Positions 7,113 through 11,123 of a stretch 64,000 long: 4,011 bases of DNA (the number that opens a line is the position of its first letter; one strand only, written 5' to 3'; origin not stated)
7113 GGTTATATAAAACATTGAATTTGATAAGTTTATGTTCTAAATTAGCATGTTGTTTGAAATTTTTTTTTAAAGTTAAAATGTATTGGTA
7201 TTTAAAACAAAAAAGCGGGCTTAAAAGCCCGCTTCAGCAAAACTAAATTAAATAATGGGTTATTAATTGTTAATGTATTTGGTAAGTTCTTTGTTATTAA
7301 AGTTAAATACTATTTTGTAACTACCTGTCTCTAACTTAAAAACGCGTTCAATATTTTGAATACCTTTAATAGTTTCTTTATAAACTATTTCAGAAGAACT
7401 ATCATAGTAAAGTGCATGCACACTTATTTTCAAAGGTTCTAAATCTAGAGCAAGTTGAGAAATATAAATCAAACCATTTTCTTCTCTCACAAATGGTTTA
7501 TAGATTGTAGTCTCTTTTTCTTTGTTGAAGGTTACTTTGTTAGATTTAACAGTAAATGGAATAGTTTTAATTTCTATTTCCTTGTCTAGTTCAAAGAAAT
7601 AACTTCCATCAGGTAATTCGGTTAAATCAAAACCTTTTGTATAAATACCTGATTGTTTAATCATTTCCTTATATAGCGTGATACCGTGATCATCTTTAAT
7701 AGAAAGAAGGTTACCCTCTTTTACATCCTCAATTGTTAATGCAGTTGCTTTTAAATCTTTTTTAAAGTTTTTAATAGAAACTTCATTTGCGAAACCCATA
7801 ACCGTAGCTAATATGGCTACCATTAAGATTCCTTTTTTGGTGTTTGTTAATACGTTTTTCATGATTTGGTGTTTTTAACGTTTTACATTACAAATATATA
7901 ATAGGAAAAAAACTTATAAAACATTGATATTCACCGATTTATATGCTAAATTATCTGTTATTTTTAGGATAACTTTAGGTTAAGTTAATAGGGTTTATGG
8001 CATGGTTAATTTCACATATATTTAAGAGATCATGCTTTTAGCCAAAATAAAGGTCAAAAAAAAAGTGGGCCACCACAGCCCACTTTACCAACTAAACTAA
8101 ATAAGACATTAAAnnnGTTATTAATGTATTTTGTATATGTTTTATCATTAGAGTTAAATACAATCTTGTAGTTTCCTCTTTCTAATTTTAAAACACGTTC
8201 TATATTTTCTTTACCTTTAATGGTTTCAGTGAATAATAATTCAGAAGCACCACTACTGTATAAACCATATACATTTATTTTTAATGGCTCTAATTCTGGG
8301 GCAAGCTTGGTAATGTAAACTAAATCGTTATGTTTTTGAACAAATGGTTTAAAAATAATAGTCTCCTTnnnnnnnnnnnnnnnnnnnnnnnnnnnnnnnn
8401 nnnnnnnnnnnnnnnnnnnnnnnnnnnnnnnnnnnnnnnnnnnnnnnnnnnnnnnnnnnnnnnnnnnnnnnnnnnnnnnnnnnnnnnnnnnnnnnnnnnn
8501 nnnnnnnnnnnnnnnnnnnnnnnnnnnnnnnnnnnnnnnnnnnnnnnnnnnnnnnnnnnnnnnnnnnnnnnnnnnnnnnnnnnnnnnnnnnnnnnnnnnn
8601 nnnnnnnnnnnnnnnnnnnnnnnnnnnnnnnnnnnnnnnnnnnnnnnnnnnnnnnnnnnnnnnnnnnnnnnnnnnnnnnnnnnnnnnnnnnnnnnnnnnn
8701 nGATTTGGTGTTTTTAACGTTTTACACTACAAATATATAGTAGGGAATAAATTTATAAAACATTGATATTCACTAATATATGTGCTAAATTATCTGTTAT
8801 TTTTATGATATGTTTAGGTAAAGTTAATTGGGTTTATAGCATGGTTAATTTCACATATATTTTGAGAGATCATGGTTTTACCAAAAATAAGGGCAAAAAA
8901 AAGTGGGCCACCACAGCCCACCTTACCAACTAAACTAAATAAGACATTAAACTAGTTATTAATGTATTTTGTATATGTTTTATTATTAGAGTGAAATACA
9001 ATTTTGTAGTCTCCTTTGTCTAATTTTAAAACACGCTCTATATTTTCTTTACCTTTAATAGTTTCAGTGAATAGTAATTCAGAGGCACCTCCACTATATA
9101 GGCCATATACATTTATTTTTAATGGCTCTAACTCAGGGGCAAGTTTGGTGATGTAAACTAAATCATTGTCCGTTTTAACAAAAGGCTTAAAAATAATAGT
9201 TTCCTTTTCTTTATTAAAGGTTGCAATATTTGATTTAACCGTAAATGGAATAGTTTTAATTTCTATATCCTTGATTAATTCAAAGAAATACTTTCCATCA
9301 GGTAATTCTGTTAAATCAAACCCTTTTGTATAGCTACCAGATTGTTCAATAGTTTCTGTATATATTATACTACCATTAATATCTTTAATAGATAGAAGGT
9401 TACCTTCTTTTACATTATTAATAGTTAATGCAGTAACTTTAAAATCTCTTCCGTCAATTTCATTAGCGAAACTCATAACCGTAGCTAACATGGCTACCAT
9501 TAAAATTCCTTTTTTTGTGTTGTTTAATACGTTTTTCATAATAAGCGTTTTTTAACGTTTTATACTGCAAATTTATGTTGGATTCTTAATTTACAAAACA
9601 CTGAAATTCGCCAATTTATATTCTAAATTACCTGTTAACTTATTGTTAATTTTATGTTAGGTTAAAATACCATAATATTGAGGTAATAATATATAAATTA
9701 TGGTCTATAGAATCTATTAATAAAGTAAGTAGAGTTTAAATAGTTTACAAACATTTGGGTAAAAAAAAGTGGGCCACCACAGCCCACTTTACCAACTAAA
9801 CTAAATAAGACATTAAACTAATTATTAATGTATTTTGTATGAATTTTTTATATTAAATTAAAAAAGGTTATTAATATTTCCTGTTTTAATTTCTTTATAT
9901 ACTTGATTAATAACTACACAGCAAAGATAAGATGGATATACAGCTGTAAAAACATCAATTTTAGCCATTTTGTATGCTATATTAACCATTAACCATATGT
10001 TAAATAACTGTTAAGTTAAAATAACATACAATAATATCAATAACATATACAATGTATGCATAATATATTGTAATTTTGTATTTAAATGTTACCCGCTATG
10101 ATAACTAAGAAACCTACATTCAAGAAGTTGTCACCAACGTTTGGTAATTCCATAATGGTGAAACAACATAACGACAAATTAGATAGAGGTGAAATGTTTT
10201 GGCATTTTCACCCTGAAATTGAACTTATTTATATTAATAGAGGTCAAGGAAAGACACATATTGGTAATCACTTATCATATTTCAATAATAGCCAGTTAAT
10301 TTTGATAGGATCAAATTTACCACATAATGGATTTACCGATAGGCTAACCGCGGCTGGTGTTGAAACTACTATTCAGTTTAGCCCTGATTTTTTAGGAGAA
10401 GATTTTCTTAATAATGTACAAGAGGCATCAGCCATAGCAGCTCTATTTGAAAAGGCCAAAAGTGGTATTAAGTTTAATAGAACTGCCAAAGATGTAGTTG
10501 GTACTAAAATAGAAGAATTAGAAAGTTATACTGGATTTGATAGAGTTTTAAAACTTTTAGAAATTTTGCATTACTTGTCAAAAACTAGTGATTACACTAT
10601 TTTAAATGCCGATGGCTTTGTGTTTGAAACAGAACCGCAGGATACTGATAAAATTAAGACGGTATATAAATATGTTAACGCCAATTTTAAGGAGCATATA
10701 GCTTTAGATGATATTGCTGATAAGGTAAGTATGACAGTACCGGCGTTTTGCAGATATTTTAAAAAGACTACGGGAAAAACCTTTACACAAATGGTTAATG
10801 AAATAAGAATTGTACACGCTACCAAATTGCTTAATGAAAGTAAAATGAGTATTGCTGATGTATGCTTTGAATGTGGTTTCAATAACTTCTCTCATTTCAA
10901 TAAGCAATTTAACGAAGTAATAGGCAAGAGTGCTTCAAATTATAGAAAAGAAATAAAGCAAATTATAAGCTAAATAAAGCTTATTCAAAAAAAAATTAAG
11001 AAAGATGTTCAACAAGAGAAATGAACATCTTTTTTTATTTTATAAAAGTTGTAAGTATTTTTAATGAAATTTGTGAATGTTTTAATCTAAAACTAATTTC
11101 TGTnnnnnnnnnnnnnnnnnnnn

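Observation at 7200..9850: Tandem array of three complete promoter-gene-terminator units encoding paralogous secreted proteins, plus a remnant of a fourth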

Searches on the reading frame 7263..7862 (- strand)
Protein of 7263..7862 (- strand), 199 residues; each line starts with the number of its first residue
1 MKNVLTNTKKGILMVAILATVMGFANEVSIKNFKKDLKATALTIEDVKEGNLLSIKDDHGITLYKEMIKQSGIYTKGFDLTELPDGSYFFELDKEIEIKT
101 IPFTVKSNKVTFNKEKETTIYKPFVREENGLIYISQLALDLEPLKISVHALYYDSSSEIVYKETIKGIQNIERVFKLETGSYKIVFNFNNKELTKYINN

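Call 3: search_protein_families(library=pfam, proteins=[window:7263-7862:-], max_evalue=1)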
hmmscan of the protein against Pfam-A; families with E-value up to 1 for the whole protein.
window:7263-7862:- (199 aa): 0 families

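Call 4: search_protein_families(library=ncbifam, proteins=[window:7263-7862:-], max_evalue=1)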
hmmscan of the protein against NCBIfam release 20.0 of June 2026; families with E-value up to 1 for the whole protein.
window:7263-7862:- (199 aa): 0 families

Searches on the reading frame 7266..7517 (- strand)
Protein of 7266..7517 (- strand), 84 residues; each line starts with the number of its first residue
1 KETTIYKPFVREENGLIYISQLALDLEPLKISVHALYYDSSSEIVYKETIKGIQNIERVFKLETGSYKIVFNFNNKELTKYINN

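Call 28: search_protein_families(library=ncbifam, max_evalue=10, proteins=[window:7266-7517:-])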
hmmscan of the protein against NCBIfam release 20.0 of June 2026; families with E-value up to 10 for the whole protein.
seq(84 aa): 0 families

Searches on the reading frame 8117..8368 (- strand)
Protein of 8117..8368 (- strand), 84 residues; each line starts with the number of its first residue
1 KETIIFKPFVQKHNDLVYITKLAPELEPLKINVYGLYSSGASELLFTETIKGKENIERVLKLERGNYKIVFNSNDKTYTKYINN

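Call 28: search_protein_families(library=ncbifam, max_evalue=10, proteins=[window:8117-8368:-])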
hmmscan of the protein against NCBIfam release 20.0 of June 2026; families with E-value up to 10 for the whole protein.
seq(84 aa): 0 families

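Call 87: predict_structure(alignment_id=A5)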
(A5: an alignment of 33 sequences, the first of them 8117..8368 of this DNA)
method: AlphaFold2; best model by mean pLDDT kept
length: 84 residues; sequences in the alignment: 33
mean_pLDDT: 95.6   pTM: 0.84
mean pLDDT of the five models: 95.6, 95.3, 95.3, 95.0, 94.3
residues with pLDDT >= 90: 79; 70-90: 4; 50-70: 1; < 50: 0
segments of 3 or more residues with pLDDT < 50: none
pLDDT, mean of each block of 10 residues (from residue 1): 88 97 97 96 97 97 97 97 92
secondary structure, 60 per line:
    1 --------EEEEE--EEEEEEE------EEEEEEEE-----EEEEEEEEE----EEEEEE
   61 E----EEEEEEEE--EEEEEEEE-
elements in order: E9-13 E16-22 E29-36 E42-50 E55-61 E66-73 E76-83

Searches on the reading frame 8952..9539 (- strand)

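Call 3: search_protein_families(library=pfam, proteins=[window:8952-9539:-], max_evalue=1)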
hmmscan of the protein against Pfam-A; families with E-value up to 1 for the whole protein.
window:8952-9539:- (195 aa): 2 families
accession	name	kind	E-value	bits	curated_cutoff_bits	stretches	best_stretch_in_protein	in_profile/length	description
PF11589.14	DUF3244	-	3.6e-05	24.1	25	1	49-90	44-85/96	Domain of unknown function (DUF3244)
PF18706.7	ISPD_C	-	0.17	11.9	32.6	0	118-147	100-129/148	D-ribitol-5-phosphate cytidylyltransferase C-terminal domain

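Call 4: search_protein_families(library=ncbifam, proteins=[window:8952-9539:-], max_evalue=1)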
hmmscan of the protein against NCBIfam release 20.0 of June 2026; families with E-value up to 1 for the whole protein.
window:8952-9539:- (195 aa): 1 family
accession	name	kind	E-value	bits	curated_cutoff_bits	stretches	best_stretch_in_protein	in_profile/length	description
TIGR04183.1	Por_Secre_tail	domain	0.00024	21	23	1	38-96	13-66/72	T9SS type A sorting domain-containing protein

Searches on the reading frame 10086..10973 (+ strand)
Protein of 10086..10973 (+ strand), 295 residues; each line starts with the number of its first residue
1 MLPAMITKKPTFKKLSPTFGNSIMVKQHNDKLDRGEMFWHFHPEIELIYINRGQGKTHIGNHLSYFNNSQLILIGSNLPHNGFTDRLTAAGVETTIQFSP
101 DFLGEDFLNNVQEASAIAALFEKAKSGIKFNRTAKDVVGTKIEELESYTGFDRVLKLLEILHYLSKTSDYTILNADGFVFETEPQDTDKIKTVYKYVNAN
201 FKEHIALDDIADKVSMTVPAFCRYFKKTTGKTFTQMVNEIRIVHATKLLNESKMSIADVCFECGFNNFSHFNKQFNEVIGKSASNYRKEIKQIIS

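Call 3: search_protein_families(library=pfam, proteins=[window:10086-10973:+], max_evalue=1)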
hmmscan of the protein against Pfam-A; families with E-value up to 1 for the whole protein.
window:10086-10973:+ (295 aa): 5 families
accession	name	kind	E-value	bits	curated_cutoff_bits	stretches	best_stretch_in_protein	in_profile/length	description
PF12833.13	HTH_18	-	2.9e-21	76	33.6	1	210-288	1-79/80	Helix-turn-helix domain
PF00165.29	HTH_AraC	-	2.4e-13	50.3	26.6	2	252-288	7-42/42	Bacterial regulatory helix-turn-helix proteins, AraC family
PF02311.25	AraC_binding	-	0.0028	17.9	21.1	1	37-83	16-62/135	AraC-like ligand binding domain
PF07883.17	Cupin_2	-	0.02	15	27.2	1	39-81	13-55/70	Cupin domain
PF11479.13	Suppressor_P21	-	0.096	13.3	26.9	1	216-259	10-54/80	RNA silencing suppressor P21 C-terminal domain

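Call 4: search_protein_families(library=ncbifam, proteins=[window:10086-10973:+], max_evalue=1)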
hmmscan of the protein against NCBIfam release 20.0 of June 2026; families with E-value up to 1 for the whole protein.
window:10086-10973:+ (295 aa): 35 families (the best 25 are shown)
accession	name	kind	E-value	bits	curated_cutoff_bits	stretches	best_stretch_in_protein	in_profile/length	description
NF047455.1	TF_Staph_AryK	equivalog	4.3e-20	71.6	850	1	182-292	151-261/759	transcriptional regulator AryK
NF010028.0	PRK13503.1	equivalog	5.8e-19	68.6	288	1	182-291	165-274/278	HTH-type transcriptional activator RhaS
NF047788.1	TransRegPocR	equivalog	2.9e-18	66.2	500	1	182-291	183-292/296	transcriptional regulator PocR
NF006902.0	PRK09393.1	equivalog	1.3e-15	57.4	425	1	185-292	217-324/327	transcriptional regulator FtrA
NF007860.0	PRK10572.1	equivalog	3.2e-15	55.7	208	1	53-292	58-287/292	arabinose operon transcriptional regulator AraC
NF007693.0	PRK10371.1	equivalog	2.5e-13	49.9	253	1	189-290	199-300/309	transcriptional regulator MelR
TIGR04094.1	adjacent_YSIRK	equivalog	3.9e-13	49.1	200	1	142-287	248-383/383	YSIRK-targeted surface antigen transcriptional regulator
NF010025.2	PRK13500.1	equivalog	6.2e-12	45.7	525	1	196-291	184-279/282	HTH-type transcriptional activator RhaR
NF052371.1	TransRegGbdRPseu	equivalog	6.8e-12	45.1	480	1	188-290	225-327/365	choline metabolism transcriptional regulator GbdR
TIGR02297.1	HpaA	equivalog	1.2e-11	44.4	274.65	1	195-288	193-286/287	4-hydroxyphenylacetate catabolism regulatory protein HpaA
NF007633.0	PRK10296.1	equivalog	2.7e-11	43.5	264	1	206-293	191-278/280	transcriptional regulator ChbR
NF041686.2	ant_diox_reg_AndR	equivalog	1.2e-10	41.5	350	1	189-285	218-316/321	anthranilate 1,2-dioxygenase regulatory protein AndR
NF052534.1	RzbtTranRegRhrA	equivalog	2.9e-10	39.9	500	1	186-288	205-309/312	rhizobactin biosynthesis transcriptional regulator RhrA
NF010027.0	PRK13502.1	equivalog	6.8e-10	38.9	384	1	199-289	187-277/282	HTH-type transcriptional activator RhaR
NF049932.1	TranspRegBtr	equivalog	1.3e-09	37.1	900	1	185-291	160-267/531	bacillibactin transport transcriptional regulator Btr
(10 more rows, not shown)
